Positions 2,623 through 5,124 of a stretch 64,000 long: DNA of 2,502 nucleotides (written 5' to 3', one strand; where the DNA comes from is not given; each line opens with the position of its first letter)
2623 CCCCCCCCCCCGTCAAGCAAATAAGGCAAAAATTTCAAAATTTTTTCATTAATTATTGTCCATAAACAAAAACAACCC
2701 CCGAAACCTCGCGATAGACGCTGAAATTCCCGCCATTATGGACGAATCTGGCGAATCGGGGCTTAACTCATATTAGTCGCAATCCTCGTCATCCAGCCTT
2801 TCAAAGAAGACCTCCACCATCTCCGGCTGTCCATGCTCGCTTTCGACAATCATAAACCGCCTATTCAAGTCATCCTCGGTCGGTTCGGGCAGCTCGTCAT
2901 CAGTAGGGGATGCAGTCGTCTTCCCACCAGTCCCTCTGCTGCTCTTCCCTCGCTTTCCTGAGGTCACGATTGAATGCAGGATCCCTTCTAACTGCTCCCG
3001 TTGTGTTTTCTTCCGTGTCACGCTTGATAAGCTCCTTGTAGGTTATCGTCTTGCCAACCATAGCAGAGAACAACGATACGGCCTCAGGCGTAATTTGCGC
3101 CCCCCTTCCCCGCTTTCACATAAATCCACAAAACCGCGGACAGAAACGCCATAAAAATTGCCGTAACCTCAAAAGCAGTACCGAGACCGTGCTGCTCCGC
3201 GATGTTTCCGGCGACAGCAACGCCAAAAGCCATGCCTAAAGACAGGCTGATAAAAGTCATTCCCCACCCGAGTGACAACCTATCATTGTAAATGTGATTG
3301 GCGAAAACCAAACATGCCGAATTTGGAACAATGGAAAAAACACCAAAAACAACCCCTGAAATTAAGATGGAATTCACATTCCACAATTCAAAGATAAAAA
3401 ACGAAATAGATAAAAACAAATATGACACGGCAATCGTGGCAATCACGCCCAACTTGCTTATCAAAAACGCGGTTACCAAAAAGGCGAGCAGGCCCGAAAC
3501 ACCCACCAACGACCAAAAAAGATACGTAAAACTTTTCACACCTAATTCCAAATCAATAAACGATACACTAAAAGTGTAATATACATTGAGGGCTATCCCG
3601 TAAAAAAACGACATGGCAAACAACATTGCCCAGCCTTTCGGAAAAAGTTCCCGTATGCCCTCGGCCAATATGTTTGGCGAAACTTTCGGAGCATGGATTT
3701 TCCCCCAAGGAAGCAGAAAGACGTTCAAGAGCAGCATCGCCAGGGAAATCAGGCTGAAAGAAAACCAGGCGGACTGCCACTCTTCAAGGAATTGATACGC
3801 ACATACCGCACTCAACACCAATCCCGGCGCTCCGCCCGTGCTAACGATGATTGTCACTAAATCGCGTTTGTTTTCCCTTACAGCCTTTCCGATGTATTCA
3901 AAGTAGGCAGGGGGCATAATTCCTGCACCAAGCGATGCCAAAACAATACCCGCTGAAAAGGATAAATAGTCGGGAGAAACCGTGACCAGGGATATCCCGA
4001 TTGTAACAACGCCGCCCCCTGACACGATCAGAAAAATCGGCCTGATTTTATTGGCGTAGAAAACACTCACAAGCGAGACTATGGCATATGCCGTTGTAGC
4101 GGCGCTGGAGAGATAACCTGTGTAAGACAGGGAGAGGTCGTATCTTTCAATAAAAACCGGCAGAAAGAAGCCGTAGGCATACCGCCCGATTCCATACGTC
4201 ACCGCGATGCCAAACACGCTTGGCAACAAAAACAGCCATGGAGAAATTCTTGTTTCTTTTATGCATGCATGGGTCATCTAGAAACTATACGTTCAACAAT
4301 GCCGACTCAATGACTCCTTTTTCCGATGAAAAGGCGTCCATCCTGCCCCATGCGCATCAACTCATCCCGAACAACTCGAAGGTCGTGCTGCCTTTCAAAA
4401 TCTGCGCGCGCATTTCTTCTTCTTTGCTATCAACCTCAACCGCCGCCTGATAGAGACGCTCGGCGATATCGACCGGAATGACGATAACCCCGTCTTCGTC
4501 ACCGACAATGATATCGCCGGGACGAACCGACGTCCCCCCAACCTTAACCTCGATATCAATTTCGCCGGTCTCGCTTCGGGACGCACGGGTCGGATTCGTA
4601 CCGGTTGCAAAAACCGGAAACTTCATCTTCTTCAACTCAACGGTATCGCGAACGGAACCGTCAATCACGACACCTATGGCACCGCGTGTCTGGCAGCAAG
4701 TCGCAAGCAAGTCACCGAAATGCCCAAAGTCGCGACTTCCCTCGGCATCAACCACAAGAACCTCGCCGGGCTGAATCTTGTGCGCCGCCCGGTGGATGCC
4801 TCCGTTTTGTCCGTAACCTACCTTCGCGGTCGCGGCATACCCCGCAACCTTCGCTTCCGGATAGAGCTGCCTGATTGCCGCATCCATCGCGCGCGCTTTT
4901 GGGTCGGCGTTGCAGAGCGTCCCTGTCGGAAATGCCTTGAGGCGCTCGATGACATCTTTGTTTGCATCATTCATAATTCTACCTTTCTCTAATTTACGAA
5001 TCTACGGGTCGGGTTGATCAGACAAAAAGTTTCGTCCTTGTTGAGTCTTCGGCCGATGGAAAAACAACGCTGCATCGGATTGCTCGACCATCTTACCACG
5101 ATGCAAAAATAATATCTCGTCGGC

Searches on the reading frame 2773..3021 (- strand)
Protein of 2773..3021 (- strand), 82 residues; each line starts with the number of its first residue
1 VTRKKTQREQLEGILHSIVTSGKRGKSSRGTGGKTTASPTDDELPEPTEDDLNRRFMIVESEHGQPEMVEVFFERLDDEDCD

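Call 6: search_protein_families(library=pfam, proteins=[window:2773-3021:-], max_evalue=0.01)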
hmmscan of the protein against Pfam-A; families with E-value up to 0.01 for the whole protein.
window:2773-3021:- (82 aa): 0 families

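Call 35: search_protein_families(library=ncbifam, proteins=[window:2773-3021:-], max_evalue=10)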
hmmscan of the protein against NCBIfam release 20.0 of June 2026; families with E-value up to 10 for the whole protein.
window:2773-3021:- (82 aa): 0 families

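Call 53: find_encoding_contigs(protein=window:2773-3021:-, flank=1500, max_places=10)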
Protein window:2773-3021:- (82 aa): 10 contigs read that carry it; 4 places shown.
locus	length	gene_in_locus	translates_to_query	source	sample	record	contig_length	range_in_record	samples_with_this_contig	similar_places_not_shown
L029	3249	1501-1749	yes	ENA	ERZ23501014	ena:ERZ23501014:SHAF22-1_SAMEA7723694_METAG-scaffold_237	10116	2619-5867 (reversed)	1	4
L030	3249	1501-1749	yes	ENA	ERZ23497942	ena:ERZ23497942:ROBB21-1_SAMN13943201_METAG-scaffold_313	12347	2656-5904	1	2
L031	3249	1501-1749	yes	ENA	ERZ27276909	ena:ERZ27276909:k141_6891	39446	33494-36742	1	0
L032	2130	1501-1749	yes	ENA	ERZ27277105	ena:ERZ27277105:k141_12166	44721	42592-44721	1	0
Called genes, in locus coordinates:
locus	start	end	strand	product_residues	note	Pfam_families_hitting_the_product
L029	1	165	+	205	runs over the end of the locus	PF03737:RraA-like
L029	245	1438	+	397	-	PF06779:MFS_4, PF07690:MFS_1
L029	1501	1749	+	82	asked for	-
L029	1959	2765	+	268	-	-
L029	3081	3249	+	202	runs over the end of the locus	PF01810:LysE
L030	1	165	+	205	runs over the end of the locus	PF03737:RraA-like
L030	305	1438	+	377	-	PF06779:MFS_4, PF07690:MFS_1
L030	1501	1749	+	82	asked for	-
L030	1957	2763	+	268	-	-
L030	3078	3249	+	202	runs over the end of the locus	PF01810:LysE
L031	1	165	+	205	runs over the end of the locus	PF03737:RraA-like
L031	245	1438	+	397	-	PF06779:MFS_4, PF07690:MFS_1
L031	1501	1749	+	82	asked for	-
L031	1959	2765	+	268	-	-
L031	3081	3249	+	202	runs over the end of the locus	PF01810:LysE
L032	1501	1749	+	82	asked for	-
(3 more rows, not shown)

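Call 54: find_homologous_proteins(query=window:2773-3021:-, max_evalue=0.001)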
Query window:2773-3021:- (82 aa): 7 proteins with E <= 0.001 among 7 candidates.
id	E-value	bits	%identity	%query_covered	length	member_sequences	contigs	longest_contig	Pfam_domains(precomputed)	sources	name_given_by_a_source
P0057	4.6e-47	175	100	100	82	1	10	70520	-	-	-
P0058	2.1e-29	119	76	100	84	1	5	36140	-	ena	-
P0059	2.5e-27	112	76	95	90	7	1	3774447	-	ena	-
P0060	8.0e-27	111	69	100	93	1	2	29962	-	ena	-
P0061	5.2e-23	99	65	100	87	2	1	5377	-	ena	-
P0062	1.6e-22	97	66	89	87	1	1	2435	-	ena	-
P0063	1.2e-13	69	83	49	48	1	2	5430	-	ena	-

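Call 55: find_encoding_contigs(protein=P0058, flank=3000, max_places=5)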
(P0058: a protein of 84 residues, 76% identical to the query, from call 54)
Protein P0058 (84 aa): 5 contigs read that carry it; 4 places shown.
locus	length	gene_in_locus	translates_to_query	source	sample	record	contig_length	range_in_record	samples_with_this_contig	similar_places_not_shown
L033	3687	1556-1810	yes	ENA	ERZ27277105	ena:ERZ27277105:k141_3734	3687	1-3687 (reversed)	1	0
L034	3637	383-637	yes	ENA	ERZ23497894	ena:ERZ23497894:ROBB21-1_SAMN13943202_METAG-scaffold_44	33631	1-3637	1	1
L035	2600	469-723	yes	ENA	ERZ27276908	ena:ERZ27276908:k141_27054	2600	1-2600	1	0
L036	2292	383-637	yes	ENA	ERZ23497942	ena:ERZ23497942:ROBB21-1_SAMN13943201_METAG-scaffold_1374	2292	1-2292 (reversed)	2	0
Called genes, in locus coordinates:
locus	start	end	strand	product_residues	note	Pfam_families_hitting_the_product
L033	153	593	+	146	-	-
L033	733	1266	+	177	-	-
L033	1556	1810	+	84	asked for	-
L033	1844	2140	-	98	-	-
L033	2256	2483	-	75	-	-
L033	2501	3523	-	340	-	PF01298:TbpB_B_D (weak)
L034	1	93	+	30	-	?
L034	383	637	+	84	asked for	-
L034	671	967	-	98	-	-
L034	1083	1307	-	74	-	-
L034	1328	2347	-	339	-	PF01298:TbpB_B_D (weak)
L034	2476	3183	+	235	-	PF02607:B12-binding_2, PF02310:B12-binding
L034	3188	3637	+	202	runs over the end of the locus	PF07796:DUF1638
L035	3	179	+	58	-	?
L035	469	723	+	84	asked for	-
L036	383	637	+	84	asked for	-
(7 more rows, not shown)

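Call 56: find_encoding_contigs(protein=P0059, flank=3000, max_places=5)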
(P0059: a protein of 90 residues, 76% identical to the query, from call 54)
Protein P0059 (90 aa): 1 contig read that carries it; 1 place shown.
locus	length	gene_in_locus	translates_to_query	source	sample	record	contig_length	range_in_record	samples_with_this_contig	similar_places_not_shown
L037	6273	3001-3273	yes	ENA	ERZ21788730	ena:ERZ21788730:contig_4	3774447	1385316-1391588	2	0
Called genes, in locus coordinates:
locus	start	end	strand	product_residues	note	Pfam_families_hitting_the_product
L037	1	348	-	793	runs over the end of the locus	-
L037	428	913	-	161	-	-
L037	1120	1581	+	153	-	-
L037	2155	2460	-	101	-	-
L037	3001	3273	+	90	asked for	-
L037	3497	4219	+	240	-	-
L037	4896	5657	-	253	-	PF13555:AAA_29 (faint), PF02463:SMC_N (faint), PF00005:ABC_tran, PF13304:AAA_21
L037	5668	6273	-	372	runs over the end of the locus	PF00528:BPD_transp_1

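Call 57: find_encoding_contigs(protein=P0060, flank=3000, max_places=5)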
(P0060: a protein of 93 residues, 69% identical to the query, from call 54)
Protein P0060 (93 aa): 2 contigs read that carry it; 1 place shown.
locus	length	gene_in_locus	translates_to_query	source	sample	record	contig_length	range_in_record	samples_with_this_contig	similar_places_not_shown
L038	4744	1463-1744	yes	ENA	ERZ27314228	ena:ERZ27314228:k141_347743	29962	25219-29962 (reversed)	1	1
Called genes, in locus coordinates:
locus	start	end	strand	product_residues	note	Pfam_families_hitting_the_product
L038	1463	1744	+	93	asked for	-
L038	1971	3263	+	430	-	PF13646:HEAT_2, PF01555:N6_N4_Mtase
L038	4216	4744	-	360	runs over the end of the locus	PF02374:ArsA_ATPase (faint), PF09140:MipZ, PF10609:ParA, PF13614:AAA_31, PF00142:Fer4_NifH (faint), PF01656:CbiA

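Call 60: find_encoding_contigs(protein=P0061, flank=2500, max_places=4)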
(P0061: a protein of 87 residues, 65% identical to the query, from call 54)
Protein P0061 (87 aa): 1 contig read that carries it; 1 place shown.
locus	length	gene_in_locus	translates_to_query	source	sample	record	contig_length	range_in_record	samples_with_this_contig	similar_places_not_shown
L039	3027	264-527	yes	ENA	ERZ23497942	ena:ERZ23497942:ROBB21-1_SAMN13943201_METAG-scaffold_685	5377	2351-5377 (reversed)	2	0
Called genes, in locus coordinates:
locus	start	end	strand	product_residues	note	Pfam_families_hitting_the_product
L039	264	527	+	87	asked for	-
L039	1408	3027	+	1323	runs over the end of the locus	?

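Call 61: find_encoding_contigs(protein=P0062, flank=2500, max_places=4)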
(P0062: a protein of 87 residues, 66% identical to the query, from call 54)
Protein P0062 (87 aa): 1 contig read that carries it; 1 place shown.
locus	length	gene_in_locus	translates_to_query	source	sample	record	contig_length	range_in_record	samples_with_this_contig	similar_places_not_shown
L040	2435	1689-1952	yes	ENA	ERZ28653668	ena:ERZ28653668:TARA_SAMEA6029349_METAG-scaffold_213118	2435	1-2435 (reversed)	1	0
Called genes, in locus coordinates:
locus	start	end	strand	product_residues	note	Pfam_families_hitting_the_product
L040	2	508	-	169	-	?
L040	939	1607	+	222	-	PF12762:DDE_Tnp_IS1595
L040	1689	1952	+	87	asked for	-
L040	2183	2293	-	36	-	-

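Call 62: find_encoding_contigs(protein=P0063, flank=2500, max_places=4)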
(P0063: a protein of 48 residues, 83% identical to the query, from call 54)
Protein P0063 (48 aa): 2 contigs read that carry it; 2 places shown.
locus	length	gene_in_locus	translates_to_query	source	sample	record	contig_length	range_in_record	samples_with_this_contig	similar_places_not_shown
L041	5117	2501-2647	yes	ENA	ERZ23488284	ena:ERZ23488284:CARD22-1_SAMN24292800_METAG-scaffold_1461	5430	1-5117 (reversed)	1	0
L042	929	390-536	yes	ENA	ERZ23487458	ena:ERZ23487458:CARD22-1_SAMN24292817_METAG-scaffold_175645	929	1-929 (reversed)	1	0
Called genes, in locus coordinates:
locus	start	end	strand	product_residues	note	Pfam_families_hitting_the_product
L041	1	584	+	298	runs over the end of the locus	?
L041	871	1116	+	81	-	-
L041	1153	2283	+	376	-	PF13433:Peripla_BP_5 (weak), PF13458:Peripla_BP_6, PF01094:ANF_receptor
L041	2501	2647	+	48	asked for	-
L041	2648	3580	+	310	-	PF08241:Methyltransf_11 (faint), PF01555:N6_N4_Mtase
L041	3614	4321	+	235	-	-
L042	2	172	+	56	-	?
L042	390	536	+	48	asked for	-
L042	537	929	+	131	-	?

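Call 66: list_cluster_members(proteins=[P0059, P0002, L037:3497-4216:+])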
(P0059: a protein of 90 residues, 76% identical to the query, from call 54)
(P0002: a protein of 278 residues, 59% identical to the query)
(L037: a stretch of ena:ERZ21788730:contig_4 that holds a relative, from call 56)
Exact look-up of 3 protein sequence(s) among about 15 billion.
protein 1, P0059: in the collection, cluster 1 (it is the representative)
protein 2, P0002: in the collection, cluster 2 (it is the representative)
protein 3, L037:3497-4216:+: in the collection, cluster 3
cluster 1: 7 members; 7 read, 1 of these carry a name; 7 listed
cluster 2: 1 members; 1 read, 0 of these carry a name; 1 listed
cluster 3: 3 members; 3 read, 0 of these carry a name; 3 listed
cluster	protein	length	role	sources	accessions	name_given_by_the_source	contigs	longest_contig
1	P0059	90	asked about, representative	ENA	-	-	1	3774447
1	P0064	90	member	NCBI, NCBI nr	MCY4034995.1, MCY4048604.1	MAG: hypothetical protein OXF24_03345 [Hyphomicrobiales bacterium] | hypothetical protein [Hyphomicrobiales bacterium]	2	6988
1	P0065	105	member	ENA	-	-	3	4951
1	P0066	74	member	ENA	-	-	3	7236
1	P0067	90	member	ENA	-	-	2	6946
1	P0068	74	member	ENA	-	-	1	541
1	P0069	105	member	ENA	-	-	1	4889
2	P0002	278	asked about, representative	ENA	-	-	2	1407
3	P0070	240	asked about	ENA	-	-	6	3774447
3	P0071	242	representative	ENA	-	-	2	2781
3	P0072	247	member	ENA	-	-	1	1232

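Call 67: find_encoding_contigs(protein=P0070, flank=1500, max_places=10)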
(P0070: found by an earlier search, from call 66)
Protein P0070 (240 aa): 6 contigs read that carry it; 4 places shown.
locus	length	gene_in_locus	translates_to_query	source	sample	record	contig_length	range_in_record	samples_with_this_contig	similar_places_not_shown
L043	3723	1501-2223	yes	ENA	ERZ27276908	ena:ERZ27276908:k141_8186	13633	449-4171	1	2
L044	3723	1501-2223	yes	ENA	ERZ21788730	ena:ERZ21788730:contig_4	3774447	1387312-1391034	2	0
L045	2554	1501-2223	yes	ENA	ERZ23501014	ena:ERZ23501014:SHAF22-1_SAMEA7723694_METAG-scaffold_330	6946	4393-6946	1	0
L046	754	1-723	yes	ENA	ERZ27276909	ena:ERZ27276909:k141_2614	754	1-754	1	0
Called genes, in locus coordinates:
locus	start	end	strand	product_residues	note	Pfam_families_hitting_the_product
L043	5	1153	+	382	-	PF12762:DDE_Tnp_IS1595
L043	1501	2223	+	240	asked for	-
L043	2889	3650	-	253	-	PF13555:AAA_29 (faint), PF02463:SMC_N (faint), PF00005:ABC_tran, PF13304:AAA_21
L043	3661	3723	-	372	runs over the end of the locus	PF00528:BPD_transp_1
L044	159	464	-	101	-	-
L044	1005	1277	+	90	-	-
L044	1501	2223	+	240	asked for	-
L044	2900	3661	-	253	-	PF13555:AAA_29 (faint), PF02463:SMC_N (faint), PF00005:ABC_tran, PF13304:AAA_21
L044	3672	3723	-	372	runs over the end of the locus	PF00528:BPD_transp_1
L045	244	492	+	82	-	-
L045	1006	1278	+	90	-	-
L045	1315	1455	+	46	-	-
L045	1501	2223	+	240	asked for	-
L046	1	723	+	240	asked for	?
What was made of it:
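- It is duplicated, and in one strain an IS1595 transposase gene lies beside it (call 67).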

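Call 89: search_protein_families(library=pfam, proteins=[L037:3497-4216:+], max_evalue=0.01)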
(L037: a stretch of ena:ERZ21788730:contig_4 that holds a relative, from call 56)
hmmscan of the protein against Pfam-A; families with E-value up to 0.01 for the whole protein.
L037:3497-4216:+ (240 aa): 0 families

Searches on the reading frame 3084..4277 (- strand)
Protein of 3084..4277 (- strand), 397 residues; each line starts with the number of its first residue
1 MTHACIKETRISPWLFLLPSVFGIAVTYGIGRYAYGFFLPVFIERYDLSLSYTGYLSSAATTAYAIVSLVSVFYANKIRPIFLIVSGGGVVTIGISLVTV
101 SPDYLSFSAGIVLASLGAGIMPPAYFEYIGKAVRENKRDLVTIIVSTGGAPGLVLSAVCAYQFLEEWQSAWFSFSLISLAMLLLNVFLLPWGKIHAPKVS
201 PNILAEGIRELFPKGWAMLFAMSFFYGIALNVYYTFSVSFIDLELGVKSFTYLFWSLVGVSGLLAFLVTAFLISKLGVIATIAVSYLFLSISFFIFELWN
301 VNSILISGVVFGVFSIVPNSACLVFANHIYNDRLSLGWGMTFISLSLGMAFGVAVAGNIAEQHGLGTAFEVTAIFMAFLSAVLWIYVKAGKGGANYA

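Call 6: search_protein_families(library=pfam, proteins=[window:3084-4277:-], max_evalue=0.01)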
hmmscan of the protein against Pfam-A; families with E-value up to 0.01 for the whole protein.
window:3084-4277:- (397 aa): 2 families
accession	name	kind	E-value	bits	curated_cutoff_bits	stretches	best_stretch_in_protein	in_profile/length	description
PF07690.21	MFS_1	-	1.2e-20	74.1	33.4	2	22-296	2-285/347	Major Facilitator Superfamily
PF06779.20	MFS_4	-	6.5e-16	59.1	26.3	1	25-382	2-361/364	Uncharacterised MFS-type transporter YbfB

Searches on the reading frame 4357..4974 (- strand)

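Call 6: search_protein_families(library=pfam, proteins=[window:4357-4974:-], max_evalue=0.01)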
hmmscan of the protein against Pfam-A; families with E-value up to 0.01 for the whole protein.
window:4357-4974:- (205 aa): 1 family
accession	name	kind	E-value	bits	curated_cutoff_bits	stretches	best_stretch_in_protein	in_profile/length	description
PF03737.21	RraA-like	-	1.7e-41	142.4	24.5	1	27-165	15-152/152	Aldolase/RraA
